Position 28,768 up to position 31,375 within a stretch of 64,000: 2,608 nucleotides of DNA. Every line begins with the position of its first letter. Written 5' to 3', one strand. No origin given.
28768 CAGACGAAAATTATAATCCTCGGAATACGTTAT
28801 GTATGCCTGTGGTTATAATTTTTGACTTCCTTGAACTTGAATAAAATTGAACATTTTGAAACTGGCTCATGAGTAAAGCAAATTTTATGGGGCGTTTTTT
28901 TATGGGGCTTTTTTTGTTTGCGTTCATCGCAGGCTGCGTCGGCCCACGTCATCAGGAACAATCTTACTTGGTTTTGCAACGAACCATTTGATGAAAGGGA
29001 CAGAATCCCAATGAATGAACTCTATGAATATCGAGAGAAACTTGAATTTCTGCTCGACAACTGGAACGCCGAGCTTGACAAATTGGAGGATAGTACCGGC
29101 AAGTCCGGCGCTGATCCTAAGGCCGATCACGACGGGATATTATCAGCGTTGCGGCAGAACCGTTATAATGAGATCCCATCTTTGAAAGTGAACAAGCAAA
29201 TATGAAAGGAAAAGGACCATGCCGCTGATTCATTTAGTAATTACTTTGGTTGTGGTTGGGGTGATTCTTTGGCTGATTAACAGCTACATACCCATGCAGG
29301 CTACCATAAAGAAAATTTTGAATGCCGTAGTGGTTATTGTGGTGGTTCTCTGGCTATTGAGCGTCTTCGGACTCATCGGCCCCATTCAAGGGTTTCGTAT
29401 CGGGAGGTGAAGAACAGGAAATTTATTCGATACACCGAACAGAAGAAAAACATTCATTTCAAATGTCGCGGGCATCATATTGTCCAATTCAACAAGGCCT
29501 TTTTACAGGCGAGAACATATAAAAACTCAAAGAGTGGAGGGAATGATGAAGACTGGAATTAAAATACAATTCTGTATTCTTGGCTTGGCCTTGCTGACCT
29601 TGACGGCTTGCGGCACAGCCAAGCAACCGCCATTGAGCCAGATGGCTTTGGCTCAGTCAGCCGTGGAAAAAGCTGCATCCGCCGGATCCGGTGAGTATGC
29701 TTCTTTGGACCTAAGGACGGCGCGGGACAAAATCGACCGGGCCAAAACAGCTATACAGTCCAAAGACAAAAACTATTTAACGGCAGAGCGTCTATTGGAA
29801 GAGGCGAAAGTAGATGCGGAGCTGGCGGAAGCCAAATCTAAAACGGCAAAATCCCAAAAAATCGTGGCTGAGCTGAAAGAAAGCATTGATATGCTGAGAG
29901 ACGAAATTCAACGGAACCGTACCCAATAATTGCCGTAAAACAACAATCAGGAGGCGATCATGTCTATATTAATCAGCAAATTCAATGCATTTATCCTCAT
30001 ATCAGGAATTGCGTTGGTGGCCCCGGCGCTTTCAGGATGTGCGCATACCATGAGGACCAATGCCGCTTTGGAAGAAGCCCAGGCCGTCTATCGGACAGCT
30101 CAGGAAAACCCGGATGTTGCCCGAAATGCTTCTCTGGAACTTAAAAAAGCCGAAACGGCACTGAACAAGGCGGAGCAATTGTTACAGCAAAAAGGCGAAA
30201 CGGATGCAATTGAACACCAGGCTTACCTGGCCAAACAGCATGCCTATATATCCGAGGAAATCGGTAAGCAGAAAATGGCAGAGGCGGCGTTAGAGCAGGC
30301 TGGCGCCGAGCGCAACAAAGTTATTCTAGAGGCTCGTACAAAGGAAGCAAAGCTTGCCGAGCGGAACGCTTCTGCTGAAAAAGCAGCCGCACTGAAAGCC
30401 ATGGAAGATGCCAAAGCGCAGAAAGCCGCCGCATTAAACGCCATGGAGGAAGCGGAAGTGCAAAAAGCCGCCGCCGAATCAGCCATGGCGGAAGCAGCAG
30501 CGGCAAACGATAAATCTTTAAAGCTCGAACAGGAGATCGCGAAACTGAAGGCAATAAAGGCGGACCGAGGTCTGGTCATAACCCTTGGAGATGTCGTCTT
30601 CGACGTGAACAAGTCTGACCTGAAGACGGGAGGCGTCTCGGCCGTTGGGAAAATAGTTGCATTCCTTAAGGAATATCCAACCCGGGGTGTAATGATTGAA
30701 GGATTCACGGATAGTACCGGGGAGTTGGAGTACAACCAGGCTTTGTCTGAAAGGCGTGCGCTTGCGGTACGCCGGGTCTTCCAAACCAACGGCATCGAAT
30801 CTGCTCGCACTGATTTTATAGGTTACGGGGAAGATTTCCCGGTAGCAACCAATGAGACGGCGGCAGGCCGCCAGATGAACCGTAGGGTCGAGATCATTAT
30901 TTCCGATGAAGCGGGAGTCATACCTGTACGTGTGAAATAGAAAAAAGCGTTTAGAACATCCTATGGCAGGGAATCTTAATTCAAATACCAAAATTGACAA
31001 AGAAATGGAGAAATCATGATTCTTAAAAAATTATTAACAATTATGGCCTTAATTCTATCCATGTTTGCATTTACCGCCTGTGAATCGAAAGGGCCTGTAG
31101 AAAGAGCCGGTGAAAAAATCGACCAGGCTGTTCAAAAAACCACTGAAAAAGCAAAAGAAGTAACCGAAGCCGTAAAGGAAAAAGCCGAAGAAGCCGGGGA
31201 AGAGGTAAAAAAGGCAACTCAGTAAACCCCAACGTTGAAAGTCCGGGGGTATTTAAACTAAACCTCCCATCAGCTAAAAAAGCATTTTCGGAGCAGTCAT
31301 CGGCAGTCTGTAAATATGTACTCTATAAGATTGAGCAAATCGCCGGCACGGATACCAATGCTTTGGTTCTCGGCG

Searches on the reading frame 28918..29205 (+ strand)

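Call 26: search_protein_families(library=pfam, proteins=[window:28918-29205:+], max_evalue=0.001)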
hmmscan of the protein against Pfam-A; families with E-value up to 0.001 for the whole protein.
window:28918-29205:+ (95 aa): 0 families

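Call 57: search_protein_families(library=ncbifam, proteins=[window:28918-29205:+], max_evalue=0.01)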
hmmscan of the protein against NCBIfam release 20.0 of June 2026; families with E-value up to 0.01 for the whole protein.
window:28918-29205:+ (95 aa): 1 family
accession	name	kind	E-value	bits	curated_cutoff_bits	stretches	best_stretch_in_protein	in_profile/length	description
NF052504.1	sll1863_fam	domain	1.4e-06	28.4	35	1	37-82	4-49/93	sll1863 family stress response protein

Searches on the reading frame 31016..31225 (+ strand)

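Call 26: search_protein_families(library=pfam, proteins=[window:31016-31225:+], max_evalue=0.001)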
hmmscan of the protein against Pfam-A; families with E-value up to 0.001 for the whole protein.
window:31016-31225:+ (69 aa): 0 families

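Call 57: search_protein_families(library=ncbifam, proteins=[window:31016-31225:+], max_evalue=0.01)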
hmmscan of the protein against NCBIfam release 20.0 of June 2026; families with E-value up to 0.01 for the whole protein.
window:31016-31225:+ (69 aa): 3 families
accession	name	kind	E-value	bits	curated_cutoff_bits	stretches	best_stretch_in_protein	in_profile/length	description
NF047840.1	lipo_Ag473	exception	9.6e-06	26.4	100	1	20-68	39-87/136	Ag473 family lipoprotein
NF040598.1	Ala_zip_lipo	subfamily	1.4e-05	25.5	43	1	5-68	1-63/90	Lpp/OprI family alanine-zipper lipoprotein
NF050142.1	PG1828_fam_lipo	equivalog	0.0098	16.6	50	0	4-52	2-50/59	PG1828 family lipoprotein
